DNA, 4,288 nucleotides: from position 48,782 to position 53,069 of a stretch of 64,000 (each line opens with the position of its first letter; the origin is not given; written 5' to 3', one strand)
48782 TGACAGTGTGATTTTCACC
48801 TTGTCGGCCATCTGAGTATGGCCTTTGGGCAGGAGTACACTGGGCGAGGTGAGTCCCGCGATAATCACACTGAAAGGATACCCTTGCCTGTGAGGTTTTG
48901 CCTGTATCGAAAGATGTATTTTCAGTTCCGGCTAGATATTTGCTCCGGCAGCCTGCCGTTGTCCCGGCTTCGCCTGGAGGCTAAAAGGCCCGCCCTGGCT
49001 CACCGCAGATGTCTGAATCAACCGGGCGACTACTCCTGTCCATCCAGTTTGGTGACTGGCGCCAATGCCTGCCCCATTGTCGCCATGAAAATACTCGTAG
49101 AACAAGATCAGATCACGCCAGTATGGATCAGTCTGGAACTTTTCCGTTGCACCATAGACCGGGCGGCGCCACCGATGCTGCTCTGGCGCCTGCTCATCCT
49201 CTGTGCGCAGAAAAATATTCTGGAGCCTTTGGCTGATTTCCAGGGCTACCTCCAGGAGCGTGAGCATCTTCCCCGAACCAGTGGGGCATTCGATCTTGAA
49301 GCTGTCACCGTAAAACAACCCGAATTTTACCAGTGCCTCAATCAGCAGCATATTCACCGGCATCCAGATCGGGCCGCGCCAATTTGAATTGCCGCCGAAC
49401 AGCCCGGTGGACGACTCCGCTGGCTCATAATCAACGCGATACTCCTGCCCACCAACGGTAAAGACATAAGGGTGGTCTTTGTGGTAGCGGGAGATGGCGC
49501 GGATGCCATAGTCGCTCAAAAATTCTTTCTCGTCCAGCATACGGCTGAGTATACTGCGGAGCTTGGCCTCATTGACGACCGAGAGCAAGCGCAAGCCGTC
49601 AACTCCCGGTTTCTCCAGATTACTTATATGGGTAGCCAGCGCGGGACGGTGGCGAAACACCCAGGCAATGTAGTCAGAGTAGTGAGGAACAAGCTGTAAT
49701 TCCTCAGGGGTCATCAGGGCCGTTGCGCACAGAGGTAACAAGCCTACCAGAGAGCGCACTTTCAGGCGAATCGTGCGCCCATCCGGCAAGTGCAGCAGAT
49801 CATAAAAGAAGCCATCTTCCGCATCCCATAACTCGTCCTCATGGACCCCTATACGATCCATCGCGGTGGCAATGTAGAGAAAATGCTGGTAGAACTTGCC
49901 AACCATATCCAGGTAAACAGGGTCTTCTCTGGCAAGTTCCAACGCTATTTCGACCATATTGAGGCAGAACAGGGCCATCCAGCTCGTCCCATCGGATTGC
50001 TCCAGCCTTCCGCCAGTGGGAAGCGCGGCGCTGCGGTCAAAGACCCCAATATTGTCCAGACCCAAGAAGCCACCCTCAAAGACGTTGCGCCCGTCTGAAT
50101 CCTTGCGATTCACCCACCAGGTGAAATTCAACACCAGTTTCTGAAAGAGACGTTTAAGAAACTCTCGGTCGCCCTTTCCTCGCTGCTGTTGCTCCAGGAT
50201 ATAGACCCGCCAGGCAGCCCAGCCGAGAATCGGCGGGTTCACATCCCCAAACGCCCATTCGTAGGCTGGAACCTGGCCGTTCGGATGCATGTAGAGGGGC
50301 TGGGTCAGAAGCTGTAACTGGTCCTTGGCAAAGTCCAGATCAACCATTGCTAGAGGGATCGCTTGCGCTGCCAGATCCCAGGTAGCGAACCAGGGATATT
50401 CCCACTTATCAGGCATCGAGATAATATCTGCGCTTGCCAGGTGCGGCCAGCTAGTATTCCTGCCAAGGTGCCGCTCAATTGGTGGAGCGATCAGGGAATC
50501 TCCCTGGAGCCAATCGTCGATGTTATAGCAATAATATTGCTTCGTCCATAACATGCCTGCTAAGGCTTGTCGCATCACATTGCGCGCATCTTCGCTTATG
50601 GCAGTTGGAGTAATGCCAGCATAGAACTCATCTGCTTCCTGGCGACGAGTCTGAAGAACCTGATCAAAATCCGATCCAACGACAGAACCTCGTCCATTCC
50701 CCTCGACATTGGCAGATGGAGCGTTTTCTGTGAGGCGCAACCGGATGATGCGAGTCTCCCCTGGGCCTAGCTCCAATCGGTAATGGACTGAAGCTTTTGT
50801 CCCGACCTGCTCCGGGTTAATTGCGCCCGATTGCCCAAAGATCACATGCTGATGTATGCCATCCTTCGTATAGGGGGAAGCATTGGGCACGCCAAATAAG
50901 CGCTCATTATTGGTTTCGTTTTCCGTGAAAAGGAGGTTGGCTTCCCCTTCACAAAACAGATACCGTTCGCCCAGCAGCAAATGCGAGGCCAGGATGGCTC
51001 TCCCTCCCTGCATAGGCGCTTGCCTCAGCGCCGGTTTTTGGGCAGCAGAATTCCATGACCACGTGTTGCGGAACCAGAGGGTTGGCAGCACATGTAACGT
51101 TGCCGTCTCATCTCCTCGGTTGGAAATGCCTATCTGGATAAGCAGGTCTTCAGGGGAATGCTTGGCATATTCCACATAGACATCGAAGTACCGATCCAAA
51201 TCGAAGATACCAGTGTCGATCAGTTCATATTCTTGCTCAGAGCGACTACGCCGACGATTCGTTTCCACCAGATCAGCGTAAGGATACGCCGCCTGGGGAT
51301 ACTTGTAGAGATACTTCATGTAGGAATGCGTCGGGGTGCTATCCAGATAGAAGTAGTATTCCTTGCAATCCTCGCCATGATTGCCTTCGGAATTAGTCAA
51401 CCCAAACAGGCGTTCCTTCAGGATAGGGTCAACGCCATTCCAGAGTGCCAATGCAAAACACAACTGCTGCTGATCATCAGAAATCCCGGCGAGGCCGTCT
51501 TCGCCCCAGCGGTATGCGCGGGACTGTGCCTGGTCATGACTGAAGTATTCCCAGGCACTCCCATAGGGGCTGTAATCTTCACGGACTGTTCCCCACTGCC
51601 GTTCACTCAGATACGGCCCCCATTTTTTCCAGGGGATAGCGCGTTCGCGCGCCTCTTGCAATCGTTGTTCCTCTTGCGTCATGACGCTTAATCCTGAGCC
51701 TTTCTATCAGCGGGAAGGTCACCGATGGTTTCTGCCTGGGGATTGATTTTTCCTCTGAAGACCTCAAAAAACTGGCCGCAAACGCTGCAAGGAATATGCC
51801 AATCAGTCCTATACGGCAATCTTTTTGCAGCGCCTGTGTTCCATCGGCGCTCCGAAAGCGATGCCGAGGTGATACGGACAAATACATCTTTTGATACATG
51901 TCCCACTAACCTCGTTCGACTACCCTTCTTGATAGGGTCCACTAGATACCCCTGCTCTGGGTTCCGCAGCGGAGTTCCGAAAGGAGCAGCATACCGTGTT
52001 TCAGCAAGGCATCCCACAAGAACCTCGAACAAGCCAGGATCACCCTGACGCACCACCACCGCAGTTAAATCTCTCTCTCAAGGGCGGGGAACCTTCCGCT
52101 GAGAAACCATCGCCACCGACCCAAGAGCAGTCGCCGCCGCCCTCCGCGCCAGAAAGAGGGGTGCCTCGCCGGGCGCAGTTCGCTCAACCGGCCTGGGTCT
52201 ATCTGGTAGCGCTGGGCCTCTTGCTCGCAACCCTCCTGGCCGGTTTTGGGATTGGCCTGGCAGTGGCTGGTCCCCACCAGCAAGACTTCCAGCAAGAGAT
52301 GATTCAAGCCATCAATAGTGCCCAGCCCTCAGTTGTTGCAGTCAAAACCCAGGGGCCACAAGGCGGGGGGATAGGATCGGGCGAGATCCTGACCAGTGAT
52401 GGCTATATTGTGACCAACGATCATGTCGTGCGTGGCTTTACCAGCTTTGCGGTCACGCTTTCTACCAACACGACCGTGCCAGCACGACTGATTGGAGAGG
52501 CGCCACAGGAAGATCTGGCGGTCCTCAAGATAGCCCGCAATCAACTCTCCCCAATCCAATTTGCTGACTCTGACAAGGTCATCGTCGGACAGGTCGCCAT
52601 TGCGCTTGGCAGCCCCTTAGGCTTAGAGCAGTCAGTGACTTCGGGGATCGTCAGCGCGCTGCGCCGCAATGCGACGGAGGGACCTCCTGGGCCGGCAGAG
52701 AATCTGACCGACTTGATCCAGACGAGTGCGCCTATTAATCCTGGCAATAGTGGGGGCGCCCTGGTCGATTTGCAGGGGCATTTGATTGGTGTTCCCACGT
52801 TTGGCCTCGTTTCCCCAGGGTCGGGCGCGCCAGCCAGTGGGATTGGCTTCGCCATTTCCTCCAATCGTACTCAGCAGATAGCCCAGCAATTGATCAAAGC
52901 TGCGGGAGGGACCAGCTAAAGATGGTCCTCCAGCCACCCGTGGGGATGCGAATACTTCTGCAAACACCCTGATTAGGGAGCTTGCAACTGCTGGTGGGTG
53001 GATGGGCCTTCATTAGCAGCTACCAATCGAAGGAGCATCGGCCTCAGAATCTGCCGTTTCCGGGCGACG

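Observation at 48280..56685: Six copies of the 17-nt motif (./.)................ in strictly alternating orientation, restricted to intergenic gaps of an 8.4-kb block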

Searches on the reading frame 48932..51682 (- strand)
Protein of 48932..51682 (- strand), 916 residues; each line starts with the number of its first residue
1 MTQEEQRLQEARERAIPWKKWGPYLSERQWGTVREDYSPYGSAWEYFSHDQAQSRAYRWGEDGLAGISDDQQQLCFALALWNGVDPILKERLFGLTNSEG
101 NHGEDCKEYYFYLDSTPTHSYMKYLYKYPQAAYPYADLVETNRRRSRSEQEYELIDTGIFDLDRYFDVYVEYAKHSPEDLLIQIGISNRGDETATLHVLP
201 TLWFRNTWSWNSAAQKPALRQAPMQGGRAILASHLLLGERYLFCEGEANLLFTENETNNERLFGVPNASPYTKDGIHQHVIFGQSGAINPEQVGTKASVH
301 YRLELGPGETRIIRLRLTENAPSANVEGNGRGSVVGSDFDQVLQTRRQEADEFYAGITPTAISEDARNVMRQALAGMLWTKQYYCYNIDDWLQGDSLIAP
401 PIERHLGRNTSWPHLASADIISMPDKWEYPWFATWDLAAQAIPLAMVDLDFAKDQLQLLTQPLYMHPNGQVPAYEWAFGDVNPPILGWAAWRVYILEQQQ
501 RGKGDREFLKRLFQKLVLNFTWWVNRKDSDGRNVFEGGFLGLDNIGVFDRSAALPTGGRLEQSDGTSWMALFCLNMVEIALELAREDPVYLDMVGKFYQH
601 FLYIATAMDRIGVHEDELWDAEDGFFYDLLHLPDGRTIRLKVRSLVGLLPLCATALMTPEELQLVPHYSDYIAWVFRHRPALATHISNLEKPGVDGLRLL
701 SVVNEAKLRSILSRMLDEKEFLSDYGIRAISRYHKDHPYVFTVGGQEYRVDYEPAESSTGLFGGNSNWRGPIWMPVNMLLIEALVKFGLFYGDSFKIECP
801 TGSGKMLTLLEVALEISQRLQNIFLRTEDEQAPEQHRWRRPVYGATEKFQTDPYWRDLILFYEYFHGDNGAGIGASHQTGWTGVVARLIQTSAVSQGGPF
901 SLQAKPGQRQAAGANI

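Call 9: search_protein_families(library=pfam, proteins=[window:48932-51682:-])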
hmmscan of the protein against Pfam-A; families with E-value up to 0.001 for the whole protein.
window:48932-51682:- (916 aa): 2 families
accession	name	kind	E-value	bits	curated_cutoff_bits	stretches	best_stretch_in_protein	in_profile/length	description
PF22422.2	MGH1-like_GH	-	5.1e-23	82.7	27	2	429-535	1-113/356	Mannosylglycerate hydrolase MGH1-like glycoside hydrolase domain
PF03200.22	Glyco_hydro_63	-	1.4e-07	31.1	22.4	1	698-789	357-428/492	Glycosyl hydrolase family 63 C-terminal domain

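Call 51: search_protein_families(library=ncbifam, proteins=[window:48932-51682:-])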
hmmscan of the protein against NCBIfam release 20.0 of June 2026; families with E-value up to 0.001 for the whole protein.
window:48932-51682:- (916 aa): 1 family
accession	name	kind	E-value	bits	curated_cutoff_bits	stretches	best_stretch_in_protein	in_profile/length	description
NF007525.0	PRK10137.1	equivalog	0.0008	17.7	625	0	475-538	414-471/790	alpha-glucosidase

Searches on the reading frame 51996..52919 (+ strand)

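Call 9: search_protein_families(library=pfam, proteins=[window:51996-52919:+])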
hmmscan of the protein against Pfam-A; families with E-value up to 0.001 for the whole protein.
window:51996-52919:+ (307 aa): 2 families
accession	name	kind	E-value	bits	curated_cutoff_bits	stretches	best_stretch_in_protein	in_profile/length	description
PF13365.12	Trypsin_2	-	3.8e-30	106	27.6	1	127-266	1-144/144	Trypsin-like peptidase domain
PF00089.32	Trypsin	-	1.6e-13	51.4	20.6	1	109-289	11-213/220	Trypsin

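Call 51: search_protein_families(library=ncbifam, proteins=[window:51996-52919:+])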
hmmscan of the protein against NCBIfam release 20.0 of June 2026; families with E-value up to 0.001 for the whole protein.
window:51996-52919:+ (307 aa): 13 families
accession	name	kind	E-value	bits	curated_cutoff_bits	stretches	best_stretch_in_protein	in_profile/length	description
TIGR02037.1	degP_htrA_DO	subfamily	1.5e-58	198.8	416.2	1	96-301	38-229/434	Do family serine endopeptidase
NF041521.1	HhoA_HhoB_HtrA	equivalog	4.8e-45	154.3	450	1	117-302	49-226/335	HhoA/HhoB/HtrA family serine endopeptidase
NF007526.1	PRK10139.1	equivalog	5.4e-43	147.3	756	1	119-301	85-261/456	serine endoprotease DegQ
NF047968.1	SerProtHtrA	equivalog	2.4e-42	145.6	470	1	112-302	65-259/357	serine protease HtrA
NF050055.1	SerProtHtrAMycob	equivalog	1.3e-41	143.1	800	1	103-302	205-409/502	serine protease HtrA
NF008189.1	PRK10942.1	equivalog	1.3e-40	139.2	720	1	125-301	113-283/477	serine endoprotease DegP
TIGR02038.1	protease_degS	equivalog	1.9e-37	129.2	422.95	1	124-301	77-248/351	outer membrane-stress sensor serine endopeptidase DegS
NF053637.1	SerProtHtrAspr2045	equivalog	1.9e-36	125.9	650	1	124-301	102-284/394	serine protease HtrA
NF008147.1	PRK10898.1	equivalog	1e-35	123.5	408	1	97-301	42-249/352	outer membrane-stress sensor serine endopeptidase DegS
NF040960.1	MamE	equivalog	4.4e-35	121.4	800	1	100-299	95-293/659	magnetosome formation protease MamE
NF033740.0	MarP_fam_protase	equivalog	8.6e-23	81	250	1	99-299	183-377/390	MarP family serine protease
NF040961.1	MamO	equivalog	2.7e-20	72.2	800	1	102-266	74-239/648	magnetosome protein MamO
NF052375.1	antisigma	equivalog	0.00074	19.6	100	0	16-127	46-139/217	anti-sigma factor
